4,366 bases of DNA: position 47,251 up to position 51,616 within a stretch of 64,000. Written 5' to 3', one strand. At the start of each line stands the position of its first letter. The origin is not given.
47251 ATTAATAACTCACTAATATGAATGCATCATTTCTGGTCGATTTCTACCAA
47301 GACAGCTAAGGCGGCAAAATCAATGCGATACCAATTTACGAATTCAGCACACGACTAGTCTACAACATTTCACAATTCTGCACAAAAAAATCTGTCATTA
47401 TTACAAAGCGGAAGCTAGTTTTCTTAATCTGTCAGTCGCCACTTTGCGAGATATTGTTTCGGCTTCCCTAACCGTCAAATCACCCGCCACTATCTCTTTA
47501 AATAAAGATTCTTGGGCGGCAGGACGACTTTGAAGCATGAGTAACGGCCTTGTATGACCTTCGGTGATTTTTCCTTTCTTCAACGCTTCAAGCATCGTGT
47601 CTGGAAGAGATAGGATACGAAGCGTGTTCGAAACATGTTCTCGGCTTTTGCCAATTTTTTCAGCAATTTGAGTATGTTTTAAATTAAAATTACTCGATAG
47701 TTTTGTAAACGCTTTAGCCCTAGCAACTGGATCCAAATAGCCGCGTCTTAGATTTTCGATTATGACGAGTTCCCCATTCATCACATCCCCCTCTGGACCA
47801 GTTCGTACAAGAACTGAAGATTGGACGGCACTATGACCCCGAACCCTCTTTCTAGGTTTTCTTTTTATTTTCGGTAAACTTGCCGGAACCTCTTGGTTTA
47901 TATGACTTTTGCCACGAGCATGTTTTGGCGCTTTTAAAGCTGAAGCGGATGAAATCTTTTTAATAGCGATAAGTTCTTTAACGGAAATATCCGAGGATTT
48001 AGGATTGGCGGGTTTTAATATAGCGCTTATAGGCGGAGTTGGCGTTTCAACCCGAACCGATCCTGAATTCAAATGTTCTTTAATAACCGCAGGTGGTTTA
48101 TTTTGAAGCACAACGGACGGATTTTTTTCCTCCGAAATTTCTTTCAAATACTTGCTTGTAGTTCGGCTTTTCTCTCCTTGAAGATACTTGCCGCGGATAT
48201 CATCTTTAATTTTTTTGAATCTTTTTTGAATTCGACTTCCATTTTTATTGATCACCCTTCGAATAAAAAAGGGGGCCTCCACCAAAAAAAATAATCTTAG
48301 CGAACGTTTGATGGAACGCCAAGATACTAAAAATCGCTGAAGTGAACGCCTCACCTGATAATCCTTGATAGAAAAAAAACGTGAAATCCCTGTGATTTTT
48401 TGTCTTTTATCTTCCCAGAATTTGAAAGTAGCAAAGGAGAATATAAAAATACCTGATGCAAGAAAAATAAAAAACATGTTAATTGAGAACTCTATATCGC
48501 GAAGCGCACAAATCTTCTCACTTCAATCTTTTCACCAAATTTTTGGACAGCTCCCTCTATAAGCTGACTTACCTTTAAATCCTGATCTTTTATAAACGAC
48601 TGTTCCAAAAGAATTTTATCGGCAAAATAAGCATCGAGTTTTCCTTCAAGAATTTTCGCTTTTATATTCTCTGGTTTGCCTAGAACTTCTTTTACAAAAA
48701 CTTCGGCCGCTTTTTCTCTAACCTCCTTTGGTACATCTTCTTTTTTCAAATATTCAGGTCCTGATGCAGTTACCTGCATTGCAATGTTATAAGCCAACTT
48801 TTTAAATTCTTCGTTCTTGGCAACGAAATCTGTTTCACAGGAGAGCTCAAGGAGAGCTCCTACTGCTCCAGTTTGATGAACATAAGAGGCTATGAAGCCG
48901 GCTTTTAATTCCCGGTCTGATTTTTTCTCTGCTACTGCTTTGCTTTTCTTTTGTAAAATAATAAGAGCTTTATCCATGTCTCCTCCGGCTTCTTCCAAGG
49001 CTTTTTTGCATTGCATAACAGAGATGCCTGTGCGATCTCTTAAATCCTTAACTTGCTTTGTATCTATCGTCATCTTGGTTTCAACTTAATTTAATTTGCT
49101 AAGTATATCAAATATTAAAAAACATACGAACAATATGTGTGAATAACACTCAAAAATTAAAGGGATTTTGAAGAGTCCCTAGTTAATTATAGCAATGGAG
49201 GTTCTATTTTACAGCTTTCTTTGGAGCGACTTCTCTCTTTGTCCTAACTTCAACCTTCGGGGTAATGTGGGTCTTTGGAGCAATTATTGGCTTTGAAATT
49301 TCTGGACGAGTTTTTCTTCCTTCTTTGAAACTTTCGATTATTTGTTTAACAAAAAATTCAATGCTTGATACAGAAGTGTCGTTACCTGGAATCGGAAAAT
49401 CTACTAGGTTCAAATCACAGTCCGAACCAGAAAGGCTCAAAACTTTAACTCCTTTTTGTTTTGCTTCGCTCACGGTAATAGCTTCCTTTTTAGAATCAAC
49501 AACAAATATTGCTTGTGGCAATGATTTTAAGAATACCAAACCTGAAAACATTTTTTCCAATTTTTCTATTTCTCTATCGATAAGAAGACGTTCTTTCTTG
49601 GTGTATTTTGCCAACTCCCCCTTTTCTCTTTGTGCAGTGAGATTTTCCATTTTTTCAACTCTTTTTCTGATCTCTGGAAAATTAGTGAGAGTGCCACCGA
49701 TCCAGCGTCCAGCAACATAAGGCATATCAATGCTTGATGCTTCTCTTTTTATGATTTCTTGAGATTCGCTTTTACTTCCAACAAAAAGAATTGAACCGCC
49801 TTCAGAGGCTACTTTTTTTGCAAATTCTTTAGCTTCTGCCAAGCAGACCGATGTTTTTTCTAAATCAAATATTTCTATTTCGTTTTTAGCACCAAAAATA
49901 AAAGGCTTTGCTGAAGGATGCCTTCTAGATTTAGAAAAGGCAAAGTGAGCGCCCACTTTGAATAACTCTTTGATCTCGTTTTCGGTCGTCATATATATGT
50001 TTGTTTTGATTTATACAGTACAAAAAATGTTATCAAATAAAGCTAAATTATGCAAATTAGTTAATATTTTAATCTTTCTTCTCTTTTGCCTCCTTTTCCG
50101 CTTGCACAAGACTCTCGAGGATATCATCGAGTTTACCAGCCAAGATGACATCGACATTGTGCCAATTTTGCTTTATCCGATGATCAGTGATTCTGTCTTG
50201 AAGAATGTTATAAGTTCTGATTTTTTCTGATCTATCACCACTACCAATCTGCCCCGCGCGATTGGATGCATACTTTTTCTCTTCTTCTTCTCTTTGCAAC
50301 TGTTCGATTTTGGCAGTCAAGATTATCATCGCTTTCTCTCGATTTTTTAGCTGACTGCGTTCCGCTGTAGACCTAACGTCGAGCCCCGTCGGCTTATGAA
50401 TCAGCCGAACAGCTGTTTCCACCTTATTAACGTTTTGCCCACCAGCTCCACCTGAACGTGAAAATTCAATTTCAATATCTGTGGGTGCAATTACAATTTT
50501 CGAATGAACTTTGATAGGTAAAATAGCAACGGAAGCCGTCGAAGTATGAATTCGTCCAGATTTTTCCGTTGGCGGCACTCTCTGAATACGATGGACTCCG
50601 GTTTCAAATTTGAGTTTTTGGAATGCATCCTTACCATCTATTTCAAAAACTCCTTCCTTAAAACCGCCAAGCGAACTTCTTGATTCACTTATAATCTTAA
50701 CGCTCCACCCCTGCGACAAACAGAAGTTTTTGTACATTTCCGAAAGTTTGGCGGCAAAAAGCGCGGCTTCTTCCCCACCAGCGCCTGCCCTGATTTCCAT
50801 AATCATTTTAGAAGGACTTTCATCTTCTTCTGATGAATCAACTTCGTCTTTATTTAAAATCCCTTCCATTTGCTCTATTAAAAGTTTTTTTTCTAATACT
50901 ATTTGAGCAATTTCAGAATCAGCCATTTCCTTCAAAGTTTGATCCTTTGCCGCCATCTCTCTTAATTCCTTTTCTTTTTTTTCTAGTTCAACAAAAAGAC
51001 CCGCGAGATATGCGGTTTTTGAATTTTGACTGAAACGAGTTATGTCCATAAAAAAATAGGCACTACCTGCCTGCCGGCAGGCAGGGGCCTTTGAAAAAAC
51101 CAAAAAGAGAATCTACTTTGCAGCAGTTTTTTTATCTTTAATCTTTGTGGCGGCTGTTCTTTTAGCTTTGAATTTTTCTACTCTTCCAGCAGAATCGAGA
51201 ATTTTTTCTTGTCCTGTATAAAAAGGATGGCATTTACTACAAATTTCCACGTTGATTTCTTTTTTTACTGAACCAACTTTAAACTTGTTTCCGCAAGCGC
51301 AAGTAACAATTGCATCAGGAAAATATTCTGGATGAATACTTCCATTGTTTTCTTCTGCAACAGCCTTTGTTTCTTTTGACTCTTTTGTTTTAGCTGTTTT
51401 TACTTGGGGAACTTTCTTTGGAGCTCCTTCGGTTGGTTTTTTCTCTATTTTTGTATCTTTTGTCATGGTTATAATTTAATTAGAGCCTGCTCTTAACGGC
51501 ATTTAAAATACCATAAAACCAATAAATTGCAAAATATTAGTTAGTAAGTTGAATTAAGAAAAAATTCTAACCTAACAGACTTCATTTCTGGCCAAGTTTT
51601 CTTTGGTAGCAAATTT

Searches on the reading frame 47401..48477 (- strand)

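Call 68: search_protein_families(library=pfam, proteins=[window:47401-48477:-], max_evalue=0.0001)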
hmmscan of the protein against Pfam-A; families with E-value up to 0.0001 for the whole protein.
window:47401-48477:- (358 aa): 1 family
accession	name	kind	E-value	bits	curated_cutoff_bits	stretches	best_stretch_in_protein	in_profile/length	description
PF17762.8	HTH_ParB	-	5.3e-27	94.4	22.6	1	248-346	3-100/102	ParB HTH domain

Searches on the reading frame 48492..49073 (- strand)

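Call 68: search_protein_families(library=pfam, proteins=[window:48492-49073:-], max_evalue=0.0001)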
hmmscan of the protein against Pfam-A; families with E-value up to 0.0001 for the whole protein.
window:48492-49073:- (193 aa): 2 families
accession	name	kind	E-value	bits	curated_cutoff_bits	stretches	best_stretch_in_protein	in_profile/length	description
PF00889.24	EF_TS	-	1.3e-30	106.9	27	2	92-192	105-201/204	Elongation factor TS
PF25025.1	EF-Ts_N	-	7.2e-06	26.3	33.2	1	5-44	14-54/60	Elongation factor Ts, mitochondrial, N-terminal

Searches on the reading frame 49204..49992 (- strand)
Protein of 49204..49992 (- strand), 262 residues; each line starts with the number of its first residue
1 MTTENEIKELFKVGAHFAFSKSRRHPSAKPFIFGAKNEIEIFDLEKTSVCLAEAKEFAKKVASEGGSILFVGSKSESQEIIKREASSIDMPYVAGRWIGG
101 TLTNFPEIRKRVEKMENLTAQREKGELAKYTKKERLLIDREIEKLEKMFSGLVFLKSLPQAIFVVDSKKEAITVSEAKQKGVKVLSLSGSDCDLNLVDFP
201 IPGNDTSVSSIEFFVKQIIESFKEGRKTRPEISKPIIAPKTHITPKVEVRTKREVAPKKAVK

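Call 68: search_protein_families(library=pfam, proteins=[window:49204-49992:-], max_evalue=0.0001)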
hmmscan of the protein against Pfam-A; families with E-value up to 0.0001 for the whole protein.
window:49204-49992:- (262 aa): 1 family
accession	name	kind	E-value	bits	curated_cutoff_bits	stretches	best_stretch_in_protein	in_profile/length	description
PF00318.25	Ribosomal_S2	-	1.7e-67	227.3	26.1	1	10-225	1-216/216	Ribosomal protein S2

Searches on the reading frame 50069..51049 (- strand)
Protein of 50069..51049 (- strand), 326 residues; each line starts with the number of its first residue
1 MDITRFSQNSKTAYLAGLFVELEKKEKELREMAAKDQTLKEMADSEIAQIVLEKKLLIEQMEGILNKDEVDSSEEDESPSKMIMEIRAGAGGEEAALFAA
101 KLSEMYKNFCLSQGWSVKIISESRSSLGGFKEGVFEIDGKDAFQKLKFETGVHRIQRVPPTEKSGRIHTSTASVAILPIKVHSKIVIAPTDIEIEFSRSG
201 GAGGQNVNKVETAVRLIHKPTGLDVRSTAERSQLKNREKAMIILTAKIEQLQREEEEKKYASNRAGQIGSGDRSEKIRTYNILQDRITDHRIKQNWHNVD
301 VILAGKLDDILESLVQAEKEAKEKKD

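Call 53: search_protein_families(library=pfam, proteins=[window:50069-51049:-], max_evalue=0.01)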
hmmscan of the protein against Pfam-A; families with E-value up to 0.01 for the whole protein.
window:50069-51049:- (326 aa): 2 families
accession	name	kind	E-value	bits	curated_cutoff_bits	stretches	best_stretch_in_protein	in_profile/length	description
PF03462.23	PCRF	-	6.3e-48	163.6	24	1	18-174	40-194/194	PCRF domain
PF00472.26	RF-1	-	5.5e-36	123.5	35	1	184-291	4-116/116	RF-1 domain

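Call 82: find_homologous_proteins(query=window:50069-51049:-, max_evalue=1e-60)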
Query window:50069-51049:- (326 aa): 7997 proteins with E <= 1e-60 among 8000 candidates; the best 120 are listed.
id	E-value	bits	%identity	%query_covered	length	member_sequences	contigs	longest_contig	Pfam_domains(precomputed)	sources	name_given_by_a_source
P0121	4.1e-202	688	100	100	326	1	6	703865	PF03462.24,PF00472.27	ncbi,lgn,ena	ncbi:MAG: PCRF domain-containing protein [Patescibacteria group bacterium]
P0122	8.3e-185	631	92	100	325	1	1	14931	PF03462.24,PF00472.27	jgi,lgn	-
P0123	1.5e-181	620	89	100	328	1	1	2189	PF03462.24,PF00472.27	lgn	-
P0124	2.3e-181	620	90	100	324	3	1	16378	PF03462.24,PF00472.27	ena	-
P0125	1.4e-127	443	66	98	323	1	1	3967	PF03462.24,PF00472.27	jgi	-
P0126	8.4e-127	441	66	96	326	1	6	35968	PF03462.24,PF00472.27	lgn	-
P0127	6.8e-125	435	63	99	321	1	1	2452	PF03462.24,PF00472.27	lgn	-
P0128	3.4e-124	432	60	100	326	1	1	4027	PF03462.24,PF00472.27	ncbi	-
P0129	3.4e-124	432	63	98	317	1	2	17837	PF03462.24,PF00472.27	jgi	jgi:peptide chain release factor 1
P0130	6.6e-124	431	60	99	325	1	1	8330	PF03462.24,PF00472.27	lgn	-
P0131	2.3e-123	429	65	96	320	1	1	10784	PF03462.24,PF00472.27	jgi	jgi:peptide chain release factor 1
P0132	2.5e-123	429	62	98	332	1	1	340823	PF03462.24,PF00472.27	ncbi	-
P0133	3.1e-123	429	62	96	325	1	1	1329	PF03462.24,PF00472.27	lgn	-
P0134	1.1e-122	427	62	98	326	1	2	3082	PF03462.24,PF00472.27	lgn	-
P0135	1.3e-122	427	62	97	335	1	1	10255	PF03462.24,PF00472.27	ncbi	-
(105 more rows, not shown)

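Call 83: find_encoding_contigs(protein=P0122, flank=10000, max_places=2)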
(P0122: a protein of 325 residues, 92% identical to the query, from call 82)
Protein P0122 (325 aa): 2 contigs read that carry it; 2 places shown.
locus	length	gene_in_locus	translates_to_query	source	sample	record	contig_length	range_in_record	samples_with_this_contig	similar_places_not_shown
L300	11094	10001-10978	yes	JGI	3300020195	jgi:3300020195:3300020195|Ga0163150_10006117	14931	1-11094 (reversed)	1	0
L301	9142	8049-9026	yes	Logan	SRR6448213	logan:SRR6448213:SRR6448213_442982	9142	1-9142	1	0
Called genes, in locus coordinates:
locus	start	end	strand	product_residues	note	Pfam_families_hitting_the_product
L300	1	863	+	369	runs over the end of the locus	PF11141:DUF2914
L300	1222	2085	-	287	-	-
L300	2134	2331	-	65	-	-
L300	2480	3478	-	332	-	PF00294:PfkB, PF08543:Phos_pyr_kin (weak)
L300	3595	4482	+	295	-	PF01116:F_bP_aldolase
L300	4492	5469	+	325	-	PF00389:2-Hacid_dh, PF02826:2-Hacid_dh_C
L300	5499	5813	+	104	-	-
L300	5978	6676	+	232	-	PF01386:Ribosomal_L25p, PF14693:Ribosomal_TL5_C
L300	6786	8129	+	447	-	PF13406:SLT_2 (weak)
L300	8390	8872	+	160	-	-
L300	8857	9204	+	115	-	-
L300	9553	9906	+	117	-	PF01197:Ribosomal_L31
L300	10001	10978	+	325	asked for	PF03462:PCRF, PF00472:RF-1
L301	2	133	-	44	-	?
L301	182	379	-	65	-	-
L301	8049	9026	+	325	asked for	PF03462:PCRF, PF00472:RF-1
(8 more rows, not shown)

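Call 84: find_encoding_contigs(protein=P0124, flank=10000, max_places=2)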
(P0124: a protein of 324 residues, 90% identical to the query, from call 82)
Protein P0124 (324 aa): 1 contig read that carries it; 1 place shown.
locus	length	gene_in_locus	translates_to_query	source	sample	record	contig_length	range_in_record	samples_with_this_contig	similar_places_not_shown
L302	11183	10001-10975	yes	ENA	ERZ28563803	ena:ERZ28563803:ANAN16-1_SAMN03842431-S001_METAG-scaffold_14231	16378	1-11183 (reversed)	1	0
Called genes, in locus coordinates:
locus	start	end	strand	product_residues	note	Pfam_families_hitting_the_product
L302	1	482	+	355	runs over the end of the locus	PF02779:Transket_pyr, PF02780:Transketolase_C, PF22613:Transketolase_C_1 (weak), PF17147:PFOR_II (weak)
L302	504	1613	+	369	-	PF11141:DUF2914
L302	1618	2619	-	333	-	PF00294:PfkB, PF08543:Phos_pyr_kin (weak)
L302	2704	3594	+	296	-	PF01116:F_bP_aldolase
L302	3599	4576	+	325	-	PF00389:2-Hacid_dh, PF02826:2-Hacid_dh_C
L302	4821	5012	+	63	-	-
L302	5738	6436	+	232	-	PF01386:Ribosomal_L25p, PF14693:Ribosomal_TL5_C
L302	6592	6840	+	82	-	-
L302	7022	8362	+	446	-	PF13406:SLT_2 (weak)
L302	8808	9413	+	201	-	-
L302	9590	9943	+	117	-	PF01197:Ribosomal_L31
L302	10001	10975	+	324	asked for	PF03462:PCRF, PF00472:RF-1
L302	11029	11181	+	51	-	?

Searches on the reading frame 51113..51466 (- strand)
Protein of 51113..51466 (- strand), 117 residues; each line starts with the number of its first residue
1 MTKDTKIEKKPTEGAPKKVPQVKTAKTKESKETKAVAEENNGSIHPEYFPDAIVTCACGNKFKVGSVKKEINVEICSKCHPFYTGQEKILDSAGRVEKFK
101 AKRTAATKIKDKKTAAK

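Call 53: search_protein_families(library=pfam, proteins=[window:51113-51466:-], max_evalue=0.01)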
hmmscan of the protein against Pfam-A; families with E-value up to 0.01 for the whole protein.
window:51113-51466:- (117 aa): 1 family
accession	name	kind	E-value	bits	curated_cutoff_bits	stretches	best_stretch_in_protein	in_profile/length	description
PF01197.23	Ribosomal_L31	-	3.4e-26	91.7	27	1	44-102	5-63/65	Ribosomal protein L31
